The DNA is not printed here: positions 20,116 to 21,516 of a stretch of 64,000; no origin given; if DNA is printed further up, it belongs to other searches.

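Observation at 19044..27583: LacI-controlled locus with two paralogous DHQS-like dehydrogenases bracketing a PotABCD-type ABC importer and an LLM oxidoreductase - uncharacterised uptake/oxidation pathway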

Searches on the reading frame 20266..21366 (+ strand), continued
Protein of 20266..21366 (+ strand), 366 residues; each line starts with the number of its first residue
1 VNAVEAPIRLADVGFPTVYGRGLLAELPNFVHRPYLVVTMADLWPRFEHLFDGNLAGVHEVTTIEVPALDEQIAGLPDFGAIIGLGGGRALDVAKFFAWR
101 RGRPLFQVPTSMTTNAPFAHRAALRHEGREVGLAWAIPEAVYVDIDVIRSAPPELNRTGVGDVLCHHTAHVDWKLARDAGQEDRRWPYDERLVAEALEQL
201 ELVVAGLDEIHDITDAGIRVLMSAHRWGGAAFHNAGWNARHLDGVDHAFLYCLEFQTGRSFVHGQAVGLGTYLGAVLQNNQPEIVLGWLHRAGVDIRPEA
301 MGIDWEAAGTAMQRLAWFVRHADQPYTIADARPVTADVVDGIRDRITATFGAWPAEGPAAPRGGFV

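Call 60: search_solved_structures(query=A2, max_evalue=0.00001, show_alignments=4)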
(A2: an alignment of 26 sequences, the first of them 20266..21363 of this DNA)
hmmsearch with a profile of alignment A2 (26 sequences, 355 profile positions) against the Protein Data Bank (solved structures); distinct sequences matched with E-value up to 0.00001: 19.
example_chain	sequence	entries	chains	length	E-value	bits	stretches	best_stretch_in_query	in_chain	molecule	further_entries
3ce9_A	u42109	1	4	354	9.2e-33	116.8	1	53-321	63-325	Glycerol dehydrogenase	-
5fb3_A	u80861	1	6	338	9.8e-26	93.7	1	60-313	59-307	Glycerol-1-phosphate dehydrogenase [NAD(P)+]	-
4rgq_A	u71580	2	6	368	2e-21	79.6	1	66-291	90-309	Glycerol-1-phosphate dehydrogenase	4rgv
4rfl_A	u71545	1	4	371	2e-21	79.6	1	66-291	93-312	Glycerol-1-phosphate dehydrogenase [NAD(P)+]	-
4mca_A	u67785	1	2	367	9.4e-20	74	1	66-313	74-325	Glycerol dehydrogenase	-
9h4x_A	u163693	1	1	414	4.9e-19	71.7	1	71-271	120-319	Glycerol-1-phosphate dehydrogenase [NAD(P)+]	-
5xn8_A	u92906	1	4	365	2.1e-16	63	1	74-303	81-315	Glycerol Dehydrogenase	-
1kq3_A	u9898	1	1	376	5.2e-14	55.2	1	25-287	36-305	glycerol dehydrogenase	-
6csj_A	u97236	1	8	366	1.2e-13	53.9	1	74-289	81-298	Glycerol dehydrogenase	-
1ta9_A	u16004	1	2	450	2.7e-13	52.8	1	64-301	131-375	glycerol dehydrogenase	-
13go_A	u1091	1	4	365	1.1e-12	50.8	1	72-284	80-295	Glycerol dehydrogenase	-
1jpu_A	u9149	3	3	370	1.2e-12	50.6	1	54-288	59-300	glycerol dehydrogenase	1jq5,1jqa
5zxl_A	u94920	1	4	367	1.5e-12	50.4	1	71-314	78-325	Glycerol dehydrogenase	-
8goa_A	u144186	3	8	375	1.6e-12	50.3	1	71-314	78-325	Glycerol dehydrogenase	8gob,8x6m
8k1g_A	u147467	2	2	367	4e-12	49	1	71-164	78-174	Glycerol dehydrogenase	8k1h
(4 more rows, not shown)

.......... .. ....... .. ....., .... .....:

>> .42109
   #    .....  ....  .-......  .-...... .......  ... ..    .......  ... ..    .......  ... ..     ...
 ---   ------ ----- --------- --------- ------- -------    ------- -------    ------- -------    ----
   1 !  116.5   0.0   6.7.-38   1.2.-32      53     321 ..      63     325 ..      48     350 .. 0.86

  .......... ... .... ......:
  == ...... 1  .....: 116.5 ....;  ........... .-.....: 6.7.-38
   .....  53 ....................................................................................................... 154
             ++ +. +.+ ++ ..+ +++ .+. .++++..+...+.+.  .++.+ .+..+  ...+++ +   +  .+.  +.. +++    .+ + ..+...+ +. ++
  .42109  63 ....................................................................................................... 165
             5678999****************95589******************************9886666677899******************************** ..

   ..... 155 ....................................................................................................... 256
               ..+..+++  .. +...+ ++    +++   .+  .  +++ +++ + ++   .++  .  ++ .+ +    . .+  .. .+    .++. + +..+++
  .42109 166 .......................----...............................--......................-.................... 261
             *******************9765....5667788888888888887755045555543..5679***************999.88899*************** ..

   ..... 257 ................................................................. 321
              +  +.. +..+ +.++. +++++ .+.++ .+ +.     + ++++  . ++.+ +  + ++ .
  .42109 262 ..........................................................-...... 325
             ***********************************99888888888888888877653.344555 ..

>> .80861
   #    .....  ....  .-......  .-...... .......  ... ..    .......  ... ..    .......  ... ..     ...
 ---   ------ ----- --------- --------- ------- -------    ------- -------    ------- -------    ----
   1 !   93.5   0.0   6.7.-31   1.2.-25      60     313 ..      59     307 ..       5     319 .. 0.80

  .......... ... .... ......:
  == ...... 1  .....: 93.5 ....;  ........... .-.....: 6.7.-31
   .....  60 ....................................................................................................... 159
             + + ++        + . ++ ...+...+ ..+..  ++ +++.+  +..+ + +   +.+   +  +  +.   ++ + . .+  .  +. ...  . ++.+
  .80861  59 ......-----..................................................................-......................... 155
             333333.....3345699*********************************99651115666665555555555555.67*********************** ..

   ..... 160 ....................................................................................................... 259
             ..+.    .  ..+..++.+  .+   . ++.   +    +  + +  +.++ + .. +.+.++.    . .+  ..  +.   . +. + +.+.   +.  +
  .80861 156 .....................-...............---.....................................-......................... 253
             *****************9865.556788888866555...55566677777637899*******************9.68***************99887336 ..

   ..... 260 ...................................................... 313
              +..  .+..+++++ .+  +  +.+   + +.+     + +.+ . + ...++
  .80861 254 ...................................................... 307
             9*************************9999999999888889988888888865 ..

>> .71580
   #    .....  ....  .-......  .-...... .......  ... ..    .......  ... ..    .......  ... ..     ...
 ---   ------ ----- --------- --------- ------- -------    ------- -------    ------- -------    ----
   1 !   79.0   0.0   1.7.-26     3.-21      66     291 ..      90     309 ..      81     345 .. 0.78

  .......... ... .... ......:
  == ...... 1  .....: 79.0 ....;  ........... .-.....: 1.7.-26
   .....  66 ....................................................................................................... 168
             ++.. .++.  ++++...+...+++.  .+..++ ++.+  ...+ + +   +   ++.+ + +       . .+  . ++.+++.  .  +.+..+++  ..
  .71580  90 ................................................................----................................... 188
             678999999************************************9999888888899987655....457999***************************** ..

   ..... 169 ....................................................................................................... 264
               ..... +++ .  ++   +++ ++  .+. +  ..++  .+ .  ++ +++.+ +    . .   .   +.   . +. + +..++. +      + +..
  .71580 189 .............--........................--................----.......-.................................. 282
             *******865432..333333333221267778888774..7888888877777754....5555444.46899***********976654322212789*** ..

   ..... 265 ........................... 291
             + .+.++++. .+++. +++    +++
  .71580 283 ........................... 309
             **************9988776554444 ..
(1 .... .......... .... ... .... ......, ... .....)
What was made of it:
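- Closest known: PDB 3ce9, 'glycerol dehydrogenase' of Clostridium acetobutylicum. Same: It is the best profile match among solved structures, at 9e-33 over the whole catalytic region (call 60).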

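Call 70: search_protein_families(library=pfam, proteins=[L026:4583-5893:-, L026:5925-7094:+, L026:7099-8529:-, L026:8694-9908:+, L026:12054-13547:+, L026:13727-14545:+, L038:7830-9839:-, L038:12707-13840:-, L038:14887-16821:-, L031:13223-14383:+], max_evalue=0.00001)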
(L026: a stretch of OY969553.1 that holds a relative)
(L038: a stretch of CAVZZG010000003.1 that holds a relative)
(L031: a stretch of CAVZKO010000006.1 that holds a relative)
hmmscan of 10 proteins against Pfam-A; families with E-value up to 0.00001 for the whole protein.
L026:4583-5893:- (436 aa): 4 families
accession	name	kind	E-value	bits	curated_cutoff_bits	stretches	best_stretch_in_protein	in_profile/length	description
PF13527.13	Acetyltransf_9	-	4e-29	101.6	25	1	33-154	5-126/127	Acetyltransferase (GNAT) domain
PF13530.11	SCP2_2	-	7.7e-19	68.7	23.2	1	332-431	1-103/105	Sterol carrier protein domain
PF17668.7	Acetyltransf_17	-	1.3e-16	61.7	25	1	225-329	8-114/114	Acetyltransferase (GNAT) domain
PF00583.31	Acetyltransf_1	-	8.4e-07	29.7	20.7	1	43-141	3-100/116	Acetyltransferase (GNAT) family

L026:5925-7094:+ (389 aa): 1 family
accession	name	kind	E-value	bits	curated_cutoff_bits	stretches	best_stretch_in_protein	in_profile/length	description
PF07228.17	SpoIIE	-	2.6e-30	106.2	25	1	206-386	5-189/192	Stage II sporulation protein E (SpoIIE)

L026:7099-8529:- (476 aa): 1 family
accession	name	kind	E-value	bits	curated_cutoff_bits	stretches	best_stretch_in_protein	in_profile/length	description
PF00144.29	Beta-lactamase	-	3.3e-59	201.2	27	1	31-346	10-317/329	Beta-lactamase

L026:8694-9908:+ (404 aa): 1 family
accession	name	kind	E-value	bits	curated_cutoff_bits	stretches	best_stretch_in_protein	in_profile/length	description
PF07690.21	MFS_1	-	1.1e-11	44.7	33.4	1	18-356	18-337/347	Major Facilitator Superfamily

L026:12054-13547:+ (497 aa): 1 family
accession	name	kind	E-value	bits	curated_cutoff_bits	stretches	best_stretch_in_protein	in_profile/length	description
PF00990.26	GGDEF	-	7.1e-35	120.6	23.8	1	337-482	2-161/161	Diguanylate cyclase, GGDEF domain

L026:13727-14545:+ (272 aa): 1 family
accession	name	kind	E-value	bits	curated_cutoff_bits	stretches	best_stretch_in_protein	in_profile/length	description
PF00583.31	Acetyltransf_1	-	2.9e-12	47.3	20.7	1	138-245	14-116/116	Acetyltransferase (GNAT) family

L038:7830-9839:- (669 aa): 5 families
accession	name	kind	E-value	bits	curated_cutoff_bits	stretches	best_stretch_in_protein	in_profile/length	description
PF17757.6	UvrB_inter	-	3.2e-32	110.9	22.9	1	158-247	1-91/91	UvrB interaction domain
PF12344.14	UvrB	-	3.1e-20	72.2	27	1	549-590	1-42/43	Ultra-violet resistance protein B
PF00271.37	Helicase_C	-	5.5e-20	72.1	23.5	1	431-542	5-109/110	Helicase conserved C-terminal domain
PF04851.21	ResIII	-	3e-11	43.9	22.5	1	15-86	7-83/164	Type III restriction enzyme, res subunit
PF13604.12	AAA_30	-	9.8e-06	25.9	27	0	15-75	5-65/191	AAA domain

L038:12707-13840:- (377 aa): 2 families
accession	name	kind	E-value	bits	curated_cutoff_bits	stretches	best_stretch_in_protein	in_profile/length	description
PF02866.23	Ldh_1_C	-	4.4e-43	147.7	22.6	1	203-368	1-169/174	lactate/malate dehydrogenase, alpha/beta C-terminal domain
PF00056.29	Ldh_1_N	-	1.5e-30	106.5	27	1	52-192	1-133/141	lactate/malate dehydrogenase, NAD binding domain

L038:14887-16821:- (644 aa): 3 families
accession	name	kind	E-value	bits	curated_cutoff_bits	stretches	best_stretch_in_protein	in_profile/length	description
PF00575.29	S1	-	1.3e-77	256.6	22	4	208-279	2-74/74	S1 RNA binding domain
PF23459.1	S1_RRP5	-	1.2e-25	90.3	27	1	294-363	2-71/72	RRP5 S1 domain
PF21710.3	Spt6_S1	-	7.8e-10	39.4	27.5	0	207-281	13-89/91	Spt6, S1/OB domain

L031:13223-14383:+ (386 aa): 1 family
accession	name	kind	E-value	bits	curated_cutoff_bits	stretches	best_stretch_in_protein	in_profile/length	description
PF02515.22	CoA_transf_3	-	1.2e-114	383.6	23.3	1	49-370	1-312/366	CoA-transferase family III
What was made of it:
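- MFS-DH2-LLM in L026 (call 70).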
